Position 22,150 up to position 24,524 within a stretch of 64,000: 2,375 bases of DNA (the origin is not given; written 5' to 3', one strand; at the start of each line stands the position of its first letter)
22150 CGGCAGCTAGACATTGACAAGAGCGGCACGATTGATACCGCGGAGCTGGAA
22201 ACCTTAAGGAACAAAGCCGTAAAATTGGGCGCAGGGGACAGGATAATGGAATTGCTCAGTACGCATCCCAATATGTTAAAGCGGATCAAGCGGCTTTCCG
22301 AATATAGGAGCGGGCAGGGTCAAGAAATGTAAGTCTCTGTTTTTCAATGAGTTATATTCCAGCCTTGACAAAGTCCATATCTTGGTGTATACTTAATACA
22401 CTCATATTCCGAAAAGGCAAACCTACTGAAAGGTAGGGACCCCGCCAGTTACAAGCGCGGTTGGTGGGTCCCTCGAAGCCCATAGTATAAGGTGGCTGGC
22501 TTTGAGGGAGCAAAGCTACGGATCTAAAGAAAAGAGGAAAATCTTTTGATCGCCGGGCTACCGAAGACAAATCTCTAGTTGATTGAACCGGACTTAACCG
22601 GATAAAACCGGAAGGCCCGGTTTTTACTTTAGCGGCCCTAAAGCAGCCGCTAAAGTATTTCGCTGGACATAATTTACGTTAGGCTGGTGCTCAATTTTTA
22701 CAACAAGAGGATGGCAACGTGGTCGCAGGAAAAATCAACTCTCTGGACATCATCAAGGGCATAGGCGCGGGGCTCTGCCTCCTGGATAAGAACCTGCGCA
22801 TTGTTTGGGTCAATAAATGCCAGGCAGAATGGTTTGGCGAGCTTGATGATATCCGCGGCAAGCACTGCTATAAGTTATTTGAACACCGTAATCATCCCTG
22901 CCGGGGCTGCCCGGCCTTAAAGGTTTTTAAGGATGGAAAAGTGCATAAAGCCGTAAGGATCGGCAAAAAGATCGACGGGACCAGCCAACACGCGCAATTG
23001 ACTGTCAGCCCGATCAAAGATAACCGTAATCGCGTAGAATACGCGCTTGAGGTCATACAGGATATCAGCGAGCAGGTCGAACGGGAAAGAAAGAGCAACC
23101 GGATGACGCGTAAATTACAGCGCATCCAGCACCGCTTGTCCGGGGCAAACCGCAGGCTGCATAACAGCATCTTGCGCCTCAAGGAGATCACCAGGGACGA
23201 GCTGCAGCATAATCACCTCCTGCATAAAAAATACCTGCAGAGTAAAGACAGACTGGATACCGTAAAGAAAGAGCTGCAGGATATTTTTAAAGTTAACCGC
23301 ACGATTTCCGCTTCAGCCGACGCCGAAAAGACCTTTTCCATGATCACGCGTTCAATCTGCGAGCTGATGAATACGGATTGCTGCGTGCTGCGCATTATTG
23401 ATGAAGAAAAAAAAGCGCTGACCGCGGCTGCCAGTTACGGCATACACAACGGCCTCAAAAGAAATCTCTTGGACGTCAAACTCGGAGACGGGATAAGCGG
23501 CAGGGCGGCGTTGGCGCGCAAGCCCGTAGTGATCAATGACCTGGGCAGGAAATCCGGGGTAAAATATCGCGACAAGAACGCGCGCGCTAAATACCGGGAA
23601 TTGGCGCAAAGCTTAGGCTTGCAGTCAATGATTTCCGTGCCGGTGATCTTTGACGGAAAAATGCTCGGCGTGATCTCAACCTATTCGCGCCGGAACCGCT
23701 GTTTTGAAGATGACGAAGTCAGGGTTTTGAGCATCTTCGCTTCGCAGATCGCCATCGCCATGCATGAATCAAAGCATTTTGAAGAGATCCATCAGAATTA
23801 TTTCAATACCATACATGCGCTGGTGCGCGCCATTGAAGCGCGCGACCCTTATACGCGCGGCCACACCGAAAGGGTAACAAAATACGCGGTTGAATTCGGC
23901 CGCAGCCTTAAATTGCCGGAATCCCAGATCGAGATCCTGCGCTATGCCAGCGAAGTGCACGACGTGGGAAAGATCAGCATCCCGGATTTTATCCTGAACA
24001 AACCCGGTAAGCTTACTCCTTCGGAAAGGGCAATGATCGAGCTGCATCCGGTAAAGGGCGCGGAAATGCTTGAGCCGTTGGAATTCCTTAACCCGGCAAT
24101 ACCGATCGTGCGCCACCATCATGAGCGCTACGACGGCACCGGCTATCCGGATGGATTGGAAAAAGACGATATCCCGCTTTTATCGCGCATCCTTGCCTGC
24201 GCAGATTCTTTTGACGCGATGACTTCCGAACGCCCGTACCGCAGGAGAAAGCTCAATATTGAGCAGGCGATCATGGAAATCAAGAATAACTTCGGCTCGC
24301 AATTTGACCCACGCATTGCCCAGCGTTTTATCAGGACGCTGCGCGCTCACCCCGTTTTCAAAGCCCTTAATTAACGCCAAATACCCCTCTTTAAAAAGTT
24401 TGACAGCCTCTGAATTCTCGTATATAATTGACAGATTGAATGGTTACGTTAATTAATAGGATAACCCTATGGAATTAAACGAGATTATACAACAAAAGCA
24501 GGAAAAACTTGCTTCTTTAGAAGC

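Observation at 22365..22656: Candidate c-di-GMP-sensing (GEMM-I-like) riboswitch upstream of a GAF/HD-GYP phosphodiesterase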

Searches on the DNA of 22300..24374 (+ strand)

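Call 4: search_rna_families(source=window, start=22300, end=22760, threshold=evalue, max_evalue=10, show_alignments=4)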
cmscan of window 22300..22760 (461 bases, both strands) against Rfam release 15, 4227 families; matches with E-value up to 10: 8.
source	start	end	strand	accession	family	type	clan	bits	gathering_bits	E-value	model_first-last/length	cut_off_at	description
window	22407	22566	+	RF03167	c-di-GMP-I-GGC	Cis-reg; riboswitch;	CL00126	36.1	59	6.3e-07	1-80/80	no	c-di-GMP-I-GGC riboswitch aptamer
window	22527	22597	+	RF01585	snoR07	Gene; snRNA; snoRNA; CD-box;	-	18.4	44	3.8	1-88/88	no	small nucleolar RNA snoR07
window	22580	22652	-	RF00322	SNORA31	Gene; snRNA; snoRNA; HACA-box;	-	17.8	40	0.92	1-130/130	no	Small nucleolar RNA SNORA31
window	22625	22660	-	RF01700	Collinsella-1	Gene; sRNA;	-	17.6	35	0.021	58-93/196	no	Collinsella-1 RNA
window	22381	22400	+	RF01083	UPD-PK2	Cis-reg;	-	17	32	2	1-21/21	no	Pseudoknot of upstream pseudoknot domain (UPD) of the 3'UTR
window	22708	22741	-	RF02468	Ms_IGR-4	Gene; sRNA;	-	16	55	4.7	1-38/38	no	Mycobacterium sRNA Ms_IGR-4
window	22600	22672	-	RF02891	AgrB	Gene; antisense;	-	15.4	40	6.2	1-84/84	no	ArsR-gov region gene B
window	22624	22657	-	RF04201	MIR7510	Gene; miRNA;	-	14.3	93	7.8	20-59/79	no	MIR7510 microRNA precursor family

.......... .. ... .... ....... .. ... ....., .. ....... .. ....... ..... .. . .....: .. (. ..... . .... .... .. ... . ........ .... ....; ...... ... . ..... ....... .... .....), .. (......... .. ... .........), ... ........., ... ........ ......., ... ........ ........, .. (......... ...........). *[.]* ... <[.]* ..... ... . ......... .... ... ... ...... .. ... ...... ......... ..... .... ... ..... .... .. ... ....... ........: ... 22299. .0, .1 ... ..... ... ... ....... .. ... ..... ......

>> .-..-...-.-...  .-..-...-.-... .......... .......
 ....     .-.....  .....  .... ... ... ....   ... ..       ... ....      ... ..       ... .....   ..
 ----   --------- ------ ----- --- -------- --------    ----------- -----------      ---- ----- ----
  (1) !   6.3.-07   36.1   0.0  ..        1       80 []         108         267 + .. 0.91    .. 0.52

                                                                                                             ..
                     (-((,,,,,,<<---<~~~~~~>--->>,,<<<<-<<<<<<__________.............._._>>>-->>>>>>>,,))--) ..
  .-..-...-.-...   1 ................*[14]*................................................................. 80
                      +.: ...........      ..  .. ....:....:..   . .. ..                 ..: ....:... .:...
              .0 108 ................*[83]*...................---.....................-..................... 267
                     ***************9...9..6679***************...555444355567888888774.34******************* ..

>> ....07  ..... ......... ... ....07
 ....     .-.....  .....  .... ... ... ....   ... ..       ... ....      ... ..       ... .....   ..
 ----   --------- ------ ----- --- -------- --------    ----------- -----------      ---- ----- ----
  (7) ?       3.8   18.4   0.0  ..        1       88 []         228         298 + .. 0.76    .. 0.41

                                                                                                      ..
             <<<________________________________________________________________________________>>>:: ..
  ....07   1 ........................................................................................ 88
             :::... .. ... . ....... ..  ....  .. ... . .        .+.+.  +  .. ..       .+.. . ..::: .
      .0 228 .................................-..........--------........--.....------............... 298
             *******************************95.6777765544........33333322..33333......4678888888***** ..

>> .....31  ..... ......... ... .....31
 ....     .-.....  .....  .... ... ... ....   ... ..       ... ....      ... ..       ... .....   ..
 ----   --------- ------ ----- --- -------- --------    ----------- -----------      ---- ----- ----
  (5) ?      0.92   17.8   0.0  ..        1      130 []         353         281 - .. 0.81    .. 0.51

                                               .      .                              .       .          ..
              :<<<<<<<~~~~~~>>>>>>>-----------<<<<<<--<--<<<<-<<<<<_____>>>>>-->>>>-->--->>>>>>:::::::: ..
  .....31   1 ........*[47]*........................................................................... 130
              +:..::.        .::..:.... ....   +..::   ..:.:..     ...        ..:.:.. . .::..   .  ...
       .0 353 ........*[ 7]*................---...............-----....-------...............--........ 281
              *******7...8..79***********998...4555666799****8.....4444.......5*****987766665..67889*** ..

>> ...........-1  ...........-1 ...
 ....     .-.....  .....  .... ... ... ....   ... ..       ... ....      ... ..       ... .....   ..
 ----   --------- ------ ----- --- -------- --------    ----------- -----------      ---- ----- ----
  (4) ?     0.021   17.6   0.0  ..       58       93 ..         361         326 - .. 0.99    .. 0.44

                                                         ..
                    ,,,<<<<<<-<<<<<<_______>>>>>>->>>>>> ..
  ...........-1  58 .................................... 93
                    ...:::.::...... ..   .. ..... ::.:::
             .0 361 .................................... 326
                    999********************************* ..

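Call 17: search_rna_families(sources=[L003, L004, L005, L006, L007], threshold=evalue, max_evalue=0.01, show_alignments=5)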
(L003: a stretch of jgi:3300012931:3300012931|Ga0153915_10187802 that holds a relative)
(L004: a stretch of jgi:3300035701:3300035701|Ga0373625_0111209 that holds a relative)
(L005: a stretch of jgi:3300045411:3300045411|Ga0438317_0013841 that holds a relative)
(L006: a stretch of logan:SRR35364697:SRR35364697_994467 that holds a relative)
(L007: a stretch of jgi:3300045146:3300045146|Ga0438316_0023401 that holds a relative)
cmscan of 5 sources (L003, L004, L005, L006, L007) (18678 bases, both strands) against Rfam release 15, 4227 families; matches with E-value up to 0.01: 5.
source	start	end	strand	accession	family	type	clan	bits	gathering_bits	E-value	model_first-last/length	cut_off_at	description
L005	1343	1431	+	RF03167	c-di-GMP-I-GGC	Cis-reg; riboswitch;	CL00126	68.1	59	1.6e-14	1-80/80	no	c-di-GMP-I-GGC riboswitch aptamer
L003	371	457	+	RF03167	c-di-GMP-I-GGC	Cis-reg; riboswitch;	CL00126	66.3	59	5.3e-14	1-80/80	no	c-di-GMP-I-GGC riboswitch aptamer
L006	1303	1391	+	RF03167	c-di-GMP-I-GGC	Cis-reg; riboswitch;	CL00126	64.8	59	1.4e-13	1-80/80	no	c-di-GMP-I-GGC riboswitch aptamer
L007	213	301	+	RF03167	c-di-GMP-I-GGC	Cis-reg; riboswitch;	CL00126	64.8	59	1.4e-13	1-80/80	no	c-di-GMP-I-GGC riboswitch aptamer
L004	1149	1321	+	RF01051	c-di-GMP-I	Cis-reg; riboswitch;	CL00126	40.1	35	6.5e-05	1-87/87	no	c-di-GMP-I riboswitch aptamer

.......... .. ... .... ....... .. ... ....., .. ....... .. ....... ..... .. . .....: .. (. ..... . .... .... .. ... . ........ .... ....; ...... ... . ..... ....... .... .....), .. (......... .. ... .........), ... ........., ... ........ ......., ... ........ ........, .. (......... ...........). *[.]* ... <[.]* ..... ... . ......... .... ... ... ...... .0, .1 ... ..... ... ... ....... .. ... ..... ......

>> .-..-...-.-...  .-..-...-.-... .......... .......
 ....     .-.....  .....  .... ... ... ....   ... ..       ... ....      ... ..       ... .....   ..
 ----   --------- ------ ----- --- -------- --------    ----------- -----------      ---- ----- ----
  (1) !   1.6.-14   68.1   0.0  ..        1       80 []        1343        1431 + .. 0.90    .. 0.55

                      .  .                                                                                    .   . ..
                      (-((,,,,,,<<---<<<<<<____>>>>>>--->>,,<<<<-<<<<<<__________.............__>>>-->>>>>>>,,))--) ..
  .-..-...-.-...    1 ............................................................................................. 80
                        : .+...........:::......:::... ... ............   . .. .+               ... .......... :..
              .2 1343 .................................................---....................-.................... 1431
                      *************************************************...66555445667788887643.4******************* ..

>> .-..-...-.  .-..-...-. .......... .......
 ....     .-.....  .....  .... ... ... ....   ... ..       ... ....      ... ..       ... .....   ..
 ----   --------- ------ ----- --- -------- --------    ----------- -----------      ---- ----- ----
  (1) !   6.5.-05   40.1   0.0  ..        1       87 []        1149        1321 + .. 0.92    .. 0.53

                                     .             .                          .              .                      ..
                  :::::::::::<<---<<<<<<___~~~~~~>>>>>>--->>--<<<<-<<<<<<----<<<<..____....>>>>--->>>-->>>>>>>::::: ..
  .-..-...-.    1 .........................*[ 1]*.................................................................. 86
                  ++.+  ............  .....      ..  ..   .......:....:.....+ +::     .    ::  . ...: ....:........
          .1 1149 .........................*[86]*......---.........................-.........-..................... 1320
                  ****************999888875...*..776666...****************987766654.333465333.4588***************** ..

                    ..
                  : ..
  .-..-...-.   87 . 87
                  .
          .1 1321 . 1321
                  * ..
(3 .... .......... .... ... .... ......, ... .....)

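Call 54: search_with_rna_model(model_id=R1, sources=[L087, L088, L089, L090, L091, L003, L004, L005, window], max_evalue=0.01, show_alignments=6)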
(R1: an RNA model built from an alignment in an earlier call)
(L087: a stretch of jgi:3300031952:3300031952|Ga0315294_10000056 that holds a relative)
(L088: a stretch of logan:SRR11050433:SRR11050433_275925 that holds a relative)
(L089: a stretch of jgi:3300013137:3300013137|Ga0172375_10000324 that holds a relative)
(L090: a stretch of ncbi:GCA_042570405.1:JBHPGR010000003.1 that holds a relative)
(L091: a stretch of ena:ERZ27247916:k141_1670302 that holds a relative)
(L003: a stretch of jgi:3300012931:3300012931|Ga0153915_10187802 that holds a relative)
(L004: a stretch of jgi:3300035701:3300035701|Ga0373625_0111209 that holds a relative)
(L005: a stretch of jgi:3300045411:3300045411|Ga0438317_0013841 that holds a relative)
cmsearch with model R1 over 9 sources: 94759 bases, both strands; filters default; matches with E-value up to 0.01: 9.
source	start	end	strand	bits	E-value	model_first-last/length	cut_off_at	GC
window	22408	22566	+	70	1.6e-15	1-103/103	no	0.52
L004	1151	1322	+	68.2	4.4e-15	1-103/103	no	0.53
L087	2902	2990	+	61.6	1.9e-13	1-103/103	no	0.48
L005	1344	1431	+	57.3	2.2e-12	1-103/103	no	0.55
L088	887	969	+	56.1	4.3e-12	1-103/103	no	0.46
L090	1028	1115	+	54.3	1.2e-11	1-103/103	no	0.57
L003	372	457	+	53.8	1.6e-11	1-103/103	no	0.51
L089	1029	1114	+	50.2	1.2e-10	1-103/103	no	0.53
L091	1031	1119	+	47.7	4.9e-10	1-103/103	no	0.53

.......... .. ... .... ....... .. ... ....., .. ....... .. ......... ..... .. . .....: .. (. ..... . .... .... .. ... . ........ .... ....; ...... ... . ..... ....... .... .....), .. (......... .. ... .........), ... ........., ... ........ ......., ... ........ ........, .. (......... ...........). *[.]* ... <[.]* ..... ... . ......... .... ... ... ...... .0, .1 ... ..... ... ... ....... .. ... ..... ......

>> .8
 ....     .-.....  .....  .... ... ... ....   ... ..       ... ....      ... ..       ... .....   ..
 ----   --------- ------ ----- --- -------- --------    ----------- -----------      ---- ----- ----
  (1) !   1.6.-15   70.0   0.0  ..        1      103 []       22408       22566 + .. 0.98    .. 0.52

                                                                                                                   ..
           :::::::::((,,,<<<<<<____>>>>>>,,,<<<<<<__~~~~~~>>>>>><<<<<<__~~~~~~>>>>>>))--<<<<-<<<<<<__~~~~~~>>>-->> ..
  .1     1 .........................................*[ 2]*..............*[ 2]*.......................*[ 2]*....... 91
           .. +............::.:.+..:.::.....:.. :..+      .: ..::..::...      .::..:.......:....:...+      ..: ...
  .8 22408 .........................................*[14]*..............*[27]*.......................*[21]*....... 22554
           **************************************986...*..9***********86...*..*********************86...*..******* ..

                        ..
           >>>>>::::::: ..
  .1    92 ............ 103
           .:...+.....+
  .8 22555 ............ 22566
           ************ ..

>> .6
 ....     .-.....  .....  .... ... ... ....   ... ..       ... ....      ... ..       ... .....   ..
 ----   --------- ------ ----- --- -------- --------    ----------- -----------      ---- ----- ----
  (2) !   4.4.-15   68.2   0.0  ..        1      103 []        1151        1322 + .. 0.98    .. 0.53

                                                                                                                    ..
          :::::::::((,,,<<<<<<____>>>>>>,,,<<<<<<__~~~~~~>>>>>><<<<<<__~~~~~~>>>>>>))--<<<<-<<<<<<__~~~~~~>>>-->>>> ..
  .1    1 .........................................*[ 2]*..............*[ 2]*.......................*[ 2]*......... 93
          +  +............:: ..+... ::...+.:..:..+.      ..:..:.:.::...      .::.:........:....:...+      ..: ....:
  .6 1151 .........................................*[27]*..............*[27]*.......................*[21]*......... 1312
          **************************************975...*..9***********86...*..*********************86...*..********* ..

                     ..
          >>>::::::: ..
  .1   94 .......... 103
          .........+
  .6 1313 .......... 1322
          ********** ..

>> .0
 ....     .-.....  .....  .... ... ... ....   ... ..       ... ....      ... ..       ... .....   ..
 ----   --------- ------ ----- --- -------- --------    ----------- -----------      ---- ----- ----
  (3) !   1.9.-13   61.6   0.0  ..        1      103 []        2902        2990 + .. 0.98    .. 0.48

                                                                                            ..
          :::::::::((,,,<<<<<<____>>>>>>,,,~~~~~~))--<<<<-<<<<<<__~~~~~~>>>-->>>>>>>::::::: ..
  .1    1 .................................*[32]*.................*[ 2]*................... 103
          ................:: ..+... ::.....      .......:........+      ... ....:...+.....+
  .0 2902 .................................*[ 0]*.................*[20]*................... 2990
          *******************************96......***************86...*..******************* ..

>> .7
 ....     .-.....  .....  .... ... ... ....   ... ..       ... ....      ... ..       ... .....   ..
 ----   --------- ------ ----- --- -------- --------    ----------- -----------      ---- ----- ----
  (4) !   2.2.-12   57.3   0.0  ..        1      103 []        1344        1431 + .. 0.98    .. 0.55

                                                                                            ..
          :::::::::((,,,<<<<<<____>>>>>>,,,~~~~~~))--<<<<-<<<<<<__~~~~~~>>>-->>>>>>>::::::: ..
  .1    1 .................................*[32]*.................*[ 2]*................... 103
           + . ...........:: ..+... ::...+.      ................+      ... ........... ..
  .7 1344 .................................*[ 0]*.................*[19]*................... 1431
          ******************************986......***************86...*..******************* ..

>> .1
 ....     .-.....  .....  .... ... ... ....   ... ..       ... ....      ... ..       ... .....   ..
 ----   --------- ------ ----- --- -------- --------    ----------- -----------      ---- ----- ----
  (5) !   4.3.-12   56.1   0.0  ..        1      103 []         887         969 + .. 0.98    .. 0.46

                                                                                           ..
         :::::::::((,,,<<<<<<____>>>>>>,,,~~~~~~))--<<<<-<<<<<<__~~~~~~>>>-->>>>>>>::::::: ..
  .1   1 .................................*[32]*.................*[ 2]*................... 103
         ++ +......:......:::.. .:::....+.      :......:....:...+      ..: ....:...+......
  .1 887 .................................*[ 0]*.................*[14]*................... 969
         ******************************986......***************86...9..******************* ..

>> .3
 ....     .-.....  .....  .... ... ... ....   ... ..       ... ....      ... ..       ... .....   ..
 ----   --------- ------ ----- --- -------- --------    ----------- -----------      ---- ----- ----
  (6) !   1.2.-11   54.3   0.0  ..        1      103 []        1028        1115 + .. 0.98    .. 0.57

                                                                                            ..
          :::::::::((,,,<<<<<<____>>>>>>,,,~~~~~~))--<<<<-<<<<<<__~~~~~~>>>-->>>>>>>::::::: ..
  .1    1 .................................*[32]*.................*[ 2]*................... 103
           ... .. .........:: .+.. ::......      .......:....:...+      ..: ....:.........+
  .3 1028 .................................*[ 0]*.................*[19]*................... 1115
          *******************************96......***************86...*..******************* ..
